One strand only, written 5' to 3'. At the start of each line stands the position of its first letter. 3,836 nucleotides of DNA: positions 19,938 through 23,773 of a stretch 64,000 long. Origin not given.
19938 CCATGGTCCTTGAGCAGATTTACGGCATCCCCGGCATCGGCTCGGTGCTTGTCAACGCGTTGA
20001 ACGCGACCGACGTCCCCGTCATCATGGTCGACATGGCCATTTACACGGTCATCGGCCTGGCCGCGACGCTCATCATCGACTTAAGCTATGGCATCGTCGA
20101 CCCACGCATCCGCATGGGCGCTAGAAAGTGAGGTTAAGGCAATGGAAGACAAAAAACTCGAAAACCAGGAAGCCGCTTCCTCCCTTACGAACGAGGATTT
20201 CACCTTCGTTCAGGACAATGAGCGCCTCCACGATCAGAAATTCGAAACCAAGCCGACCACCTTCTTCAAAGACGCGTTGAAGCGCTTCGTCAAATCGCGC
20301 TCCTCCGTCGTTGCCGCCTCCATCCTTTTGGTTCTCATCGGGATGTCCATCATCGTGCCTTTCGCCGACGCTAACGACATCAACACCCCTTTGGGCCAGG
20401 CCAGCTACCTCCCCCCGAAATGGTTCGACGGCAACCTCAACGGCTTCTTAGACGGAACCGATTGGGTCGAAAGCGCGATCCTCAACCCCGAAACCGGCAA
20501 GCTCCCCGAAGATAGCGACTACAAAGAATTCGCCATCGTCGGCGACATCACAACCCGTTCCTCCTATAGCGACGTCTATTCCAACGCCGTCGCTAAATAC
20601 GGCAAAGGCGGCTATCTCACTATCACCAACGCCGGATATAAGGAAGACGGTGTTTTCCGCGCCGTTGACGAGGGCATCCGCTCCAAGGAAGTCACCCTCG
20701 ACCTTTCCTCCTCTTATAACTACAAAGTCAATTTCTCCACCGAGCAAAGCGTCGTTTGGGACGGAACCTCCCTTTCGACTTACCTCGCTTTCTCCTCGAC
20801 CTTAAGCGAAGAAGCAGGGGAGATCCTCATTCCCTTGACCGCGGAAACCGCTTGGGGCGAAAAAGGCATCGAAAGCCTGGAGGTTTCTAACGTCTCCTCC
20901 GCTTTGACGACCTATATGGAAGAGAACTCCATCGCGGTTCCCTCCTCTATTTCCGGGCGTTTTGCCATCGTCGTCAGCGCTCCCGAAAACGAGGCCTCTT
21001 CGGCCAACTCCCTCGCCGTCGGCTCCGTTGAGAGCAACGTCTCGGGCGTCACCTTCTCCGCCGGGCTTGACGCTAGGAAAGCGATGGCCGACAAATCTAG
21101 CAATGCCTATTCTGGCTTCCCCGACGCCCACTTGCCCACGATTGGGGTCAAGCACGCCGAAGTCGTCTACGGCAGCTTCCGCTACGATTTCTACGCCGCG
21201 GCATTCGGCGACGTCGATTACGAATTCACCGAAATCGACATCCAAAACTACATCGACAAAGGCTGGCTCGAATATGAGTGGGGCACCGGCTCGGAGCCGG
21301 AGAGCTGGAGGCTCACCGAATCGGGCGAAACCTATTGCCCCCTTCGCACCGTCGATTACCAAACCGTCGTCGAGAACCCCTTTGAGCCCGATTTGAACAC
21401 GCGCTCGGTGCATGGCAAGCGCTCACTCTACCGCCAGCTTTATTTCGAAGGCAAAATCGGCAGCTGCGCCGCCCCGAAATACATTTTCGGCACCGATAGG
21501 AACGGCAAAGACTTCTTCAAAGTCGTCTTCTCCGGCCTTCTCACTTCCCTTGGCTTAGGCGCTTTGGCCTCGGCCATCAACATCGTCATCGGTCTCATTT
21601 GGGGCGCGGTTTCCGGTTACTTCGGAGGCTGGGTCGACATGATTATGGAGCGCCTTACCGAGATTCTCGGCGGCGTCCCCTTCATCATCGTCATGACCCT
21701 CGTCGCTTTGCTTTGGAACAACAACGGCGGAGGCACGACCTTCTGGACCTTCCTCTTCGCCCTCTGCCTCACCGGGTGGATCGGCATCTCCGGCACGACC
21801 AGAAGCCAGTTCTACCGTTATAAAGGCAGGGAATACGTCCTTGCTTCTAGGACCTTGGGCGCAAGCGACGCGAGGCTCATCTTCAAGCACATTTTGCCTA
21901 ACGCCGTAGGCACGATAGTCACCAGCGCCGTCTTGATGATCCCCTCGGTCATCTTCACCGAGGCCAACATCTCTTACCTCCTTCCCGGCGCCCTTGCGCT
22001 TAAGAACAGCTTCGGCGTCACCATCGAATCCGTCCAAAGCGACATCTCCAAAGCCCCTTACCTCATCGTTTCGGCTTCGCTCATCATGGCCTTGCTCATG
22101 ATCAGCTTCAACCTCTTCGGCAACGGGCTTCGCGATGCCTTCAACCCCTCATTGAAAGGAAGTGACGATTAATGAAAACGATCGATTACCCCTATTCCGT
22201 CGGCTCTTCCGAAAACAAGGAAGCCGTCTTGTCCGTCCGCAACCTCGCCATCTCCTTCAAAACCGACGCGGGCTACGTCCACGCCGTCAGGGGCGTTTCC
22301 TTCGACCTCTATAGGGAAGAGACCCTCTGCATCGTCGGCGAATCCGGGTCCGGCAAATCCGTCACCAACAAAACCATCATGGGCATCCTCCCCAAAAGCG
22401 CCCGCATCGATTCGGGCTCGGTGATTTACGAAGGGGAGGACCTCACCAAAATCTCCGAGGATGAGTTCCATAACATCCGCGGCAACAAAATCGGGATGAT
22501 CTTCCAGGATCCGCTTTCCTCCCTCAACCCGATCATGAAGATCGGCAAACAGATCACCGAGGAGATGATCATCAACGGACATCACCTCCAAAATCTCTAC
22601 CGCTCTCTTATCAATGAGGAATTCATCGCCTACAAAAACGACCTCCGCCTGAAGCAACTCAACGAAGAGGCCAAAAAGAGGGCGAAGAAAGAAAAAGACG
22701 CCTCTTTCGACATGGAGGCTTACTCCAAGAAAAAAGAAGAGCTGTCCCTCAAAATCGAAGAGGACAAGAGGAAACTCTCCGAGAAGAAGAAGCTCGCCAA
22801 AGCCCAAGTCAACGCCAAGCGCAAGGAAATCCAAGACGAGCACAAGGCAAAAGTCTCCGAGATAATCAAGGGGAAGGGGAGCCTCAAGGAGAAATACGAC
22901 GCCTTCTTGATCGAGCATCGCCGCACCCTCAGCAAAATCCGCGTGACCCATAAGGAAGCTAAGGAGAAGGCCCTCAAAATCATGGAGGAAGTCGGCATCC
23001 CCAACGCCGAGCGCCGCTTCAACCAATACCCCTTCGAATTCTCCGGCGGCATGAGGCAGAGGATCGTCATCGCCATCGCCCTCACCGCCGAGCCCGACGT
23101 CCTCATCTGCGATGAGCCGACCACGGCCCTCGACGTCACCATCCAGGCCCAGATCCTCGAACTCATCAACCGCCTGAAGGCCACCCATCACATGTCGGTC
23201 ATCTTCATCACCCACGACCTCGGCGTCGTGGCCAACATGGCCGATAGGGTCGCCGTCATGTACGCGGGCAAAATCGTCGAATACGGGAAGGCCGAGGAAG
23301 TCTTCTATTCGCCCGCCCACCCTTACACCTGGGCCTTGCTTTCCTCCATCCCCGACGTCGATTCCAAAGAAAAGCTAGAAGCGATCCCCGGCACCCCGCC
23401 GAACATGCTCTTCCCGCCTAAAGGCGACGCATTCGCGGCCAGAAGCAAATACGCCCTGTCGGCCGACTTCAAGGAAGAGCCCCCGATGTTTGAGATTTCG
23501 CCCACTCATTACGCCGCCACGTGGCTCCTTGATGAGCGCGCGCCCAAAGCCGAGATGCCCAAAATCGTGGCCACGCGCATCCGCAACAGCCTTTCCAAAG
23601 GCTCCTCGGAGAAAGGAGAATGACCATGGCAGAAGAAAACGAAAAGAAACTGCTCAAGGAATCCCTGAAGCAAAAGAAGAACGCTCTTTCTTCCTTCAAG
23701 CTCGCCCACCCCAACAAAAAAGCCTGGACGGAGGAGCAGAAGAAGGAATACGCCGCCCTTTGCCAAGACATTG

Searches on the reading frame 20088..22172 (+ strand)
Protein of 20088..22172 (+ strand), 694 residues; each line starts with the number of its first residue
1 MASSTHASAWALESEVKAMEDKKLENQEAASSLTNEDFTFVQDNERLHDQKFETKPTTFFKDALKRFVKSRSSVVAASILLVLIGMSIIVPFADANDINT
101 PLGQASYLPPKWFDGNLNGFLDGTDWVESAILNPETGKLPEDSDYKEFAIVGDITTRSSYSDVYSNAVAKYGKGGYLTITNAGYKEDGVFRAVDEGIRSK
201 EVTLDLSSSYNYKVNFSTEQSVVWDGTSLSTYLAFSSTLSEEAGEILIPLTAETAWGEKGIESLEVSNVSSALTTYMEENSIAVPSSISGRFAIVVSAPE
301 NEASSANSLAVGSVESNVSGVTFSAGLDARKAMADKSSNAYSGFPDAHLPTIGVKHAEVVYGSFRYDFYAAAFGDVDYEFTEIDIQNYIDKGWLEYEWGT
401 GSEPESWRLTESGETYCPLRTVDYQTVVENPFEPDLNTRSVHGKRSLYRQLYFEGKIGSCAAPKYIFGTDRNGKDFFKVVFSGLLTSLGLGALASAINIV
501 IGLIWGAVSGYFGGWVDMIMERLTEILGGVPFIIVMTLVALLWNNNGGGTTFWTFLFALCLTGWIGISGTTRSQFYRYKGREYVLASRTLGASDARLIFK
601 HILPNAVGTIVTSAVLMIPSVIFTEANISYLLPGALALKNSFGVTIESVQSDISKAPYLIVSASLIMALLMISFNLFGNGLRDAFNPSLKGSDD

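Call 65: search_protein_families(library=pfam, proteins=[window:20088-22172:+], max_evalue=0.00001)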
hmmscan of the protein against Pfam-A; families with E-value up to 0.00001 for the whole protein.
window:20088-22172:+ (694 aa): 2 families
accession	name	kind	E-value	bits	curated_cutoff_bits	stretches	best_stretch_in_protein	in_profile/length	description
PF00528.27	BPD_transp_1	-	1.3e-24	87.4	26.4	1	502-690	1-183/184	Binding-protein-dependent transport system inner membrane component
PF12911.12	OppC_N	-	3e-06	27.5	23.9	1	58-110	1-53/53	N-terminal TM domain of oligopeptide transport permease C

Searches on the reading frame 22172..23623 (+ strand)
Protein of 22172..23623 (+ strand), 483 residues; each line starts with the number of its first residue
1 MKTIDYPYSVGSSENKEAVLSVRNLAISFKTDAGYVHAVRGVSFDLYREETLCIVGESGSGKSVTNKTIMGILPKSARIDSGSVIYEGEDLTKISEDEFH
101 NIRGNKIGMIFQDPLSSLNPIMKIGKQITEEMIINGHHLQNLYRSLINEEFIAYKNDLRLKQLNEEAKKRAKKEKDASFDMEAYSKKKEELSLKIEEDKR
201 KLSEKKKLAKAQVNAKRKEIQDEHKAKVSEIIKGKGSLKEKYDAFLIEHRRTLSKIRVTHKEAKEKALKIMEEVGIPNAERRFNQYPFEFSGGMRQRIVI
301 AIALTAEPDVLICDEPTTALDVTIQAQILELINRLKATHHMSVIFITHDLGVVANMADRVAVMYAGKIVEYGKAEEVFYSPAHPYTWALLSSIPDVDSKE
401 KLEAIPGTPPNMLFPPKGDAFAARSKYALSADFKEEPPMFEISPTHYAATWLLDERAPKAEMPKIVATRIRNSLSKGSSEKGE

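Call 65: search_protein_families(library=pfam, proteins=[window:22172-23623:+], max_evalue=0.00001)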
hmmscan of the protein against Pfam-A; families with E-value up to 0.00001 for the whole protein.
window:22172-23623:+ (483 aa): 3 families
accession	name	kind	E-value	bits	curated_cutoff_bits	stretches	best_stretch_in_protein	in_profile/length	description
PF00005.33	ABC_tran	-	1.2e-28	100.9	25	1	40-318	2-137/137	ABC transporter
PF08352.17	oligo_HPY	-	2.8e-14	53.7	27.1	1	369-429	1-62/65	Oligopeptide/dipeptide transporter, C-terminal region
PF13304.12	AAA_21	-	4.6e-08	33.9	27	1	159-353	87-303/304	AAA domain, putative AbiEii toxin, Type IV TA system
